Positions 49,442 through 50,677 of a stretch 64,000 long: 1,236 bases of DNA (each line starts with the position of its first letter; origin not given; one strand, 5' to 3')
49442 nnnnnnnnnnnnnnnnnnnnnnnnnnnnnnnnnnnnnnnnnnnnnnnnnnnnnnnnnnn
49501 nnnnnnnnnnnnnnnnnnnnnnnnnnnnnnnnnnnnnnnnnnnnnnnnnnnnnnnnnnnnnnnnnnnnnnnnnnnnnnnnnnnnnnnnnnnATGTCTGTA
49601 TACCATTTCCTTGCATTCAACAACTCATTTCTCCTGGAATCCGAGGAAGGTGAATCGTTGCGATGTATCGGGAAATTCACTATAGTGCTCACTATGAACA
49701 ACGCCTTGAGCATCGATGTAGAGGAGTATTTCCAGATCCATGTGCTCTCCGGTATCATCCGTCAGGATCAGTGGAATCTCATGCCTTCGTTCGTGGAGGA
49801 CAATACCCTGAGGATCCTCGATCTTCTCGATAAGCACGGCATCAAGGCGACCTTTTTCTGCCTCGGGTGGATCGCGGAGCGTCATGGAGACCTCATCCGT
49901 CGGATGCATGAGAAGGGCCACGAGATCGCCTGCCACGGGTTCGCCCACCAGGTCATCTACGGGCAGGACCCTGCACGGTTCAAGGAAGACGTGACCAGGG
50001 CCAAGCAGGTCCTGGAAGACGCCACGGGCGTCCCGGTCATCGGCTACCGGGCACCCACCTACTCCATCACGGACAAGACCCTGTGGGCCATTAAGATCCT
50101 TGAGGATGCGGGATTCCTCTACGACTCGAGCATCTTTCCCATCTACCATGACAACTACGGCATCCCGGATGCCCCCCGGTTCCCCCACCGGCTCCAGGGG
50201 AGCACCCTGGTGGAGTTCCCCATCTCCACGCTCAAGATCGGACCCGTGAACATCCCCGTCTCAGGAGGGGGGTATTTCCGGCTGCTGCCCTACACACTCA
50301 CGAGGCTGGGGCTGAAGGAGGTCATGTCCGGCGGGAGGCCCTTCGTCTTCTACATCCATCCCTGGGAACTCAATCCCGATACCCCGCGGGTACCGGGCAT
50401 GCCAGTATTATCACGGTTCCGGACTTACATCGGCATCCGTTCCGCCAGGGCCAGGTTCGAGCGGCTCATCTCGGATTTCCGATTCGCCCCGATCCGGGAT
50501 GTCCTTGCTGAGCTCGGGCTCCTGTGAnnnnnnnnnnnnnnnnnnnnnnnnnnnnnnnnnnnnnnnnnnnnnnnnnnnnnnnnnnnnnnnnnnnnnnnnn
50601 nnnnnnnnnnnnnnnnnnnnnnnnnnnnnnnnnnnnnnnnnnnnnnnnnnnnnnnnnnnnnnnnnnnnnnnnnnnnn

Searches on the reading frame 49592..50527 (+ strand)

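Call 84: search_protein_families(library=pfam, proteins=[window:49592-50527:+], max_evalue=0.001)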
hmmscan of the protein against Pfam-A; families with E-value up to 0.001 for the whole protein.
window:49592-50527:+ (311 aa): 3 families
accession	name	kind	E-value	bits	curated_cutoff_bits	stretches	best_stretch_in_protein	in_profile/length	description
PF11959.13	DUF3473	-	1.8e-47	161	29.6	1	179-305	1-129/130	Domain of unknown function (DUF3473)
PF01522.26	Polysacc_deac_1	-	1.2e-24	87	23.1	1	69-168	18-117/124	Polysaccharide deacetylase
PF10096.14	DUF2334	-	1.2e-08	35.3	26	1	100-284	57-191/203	Uncharacterized protein conserved in bacteria (DUF2334)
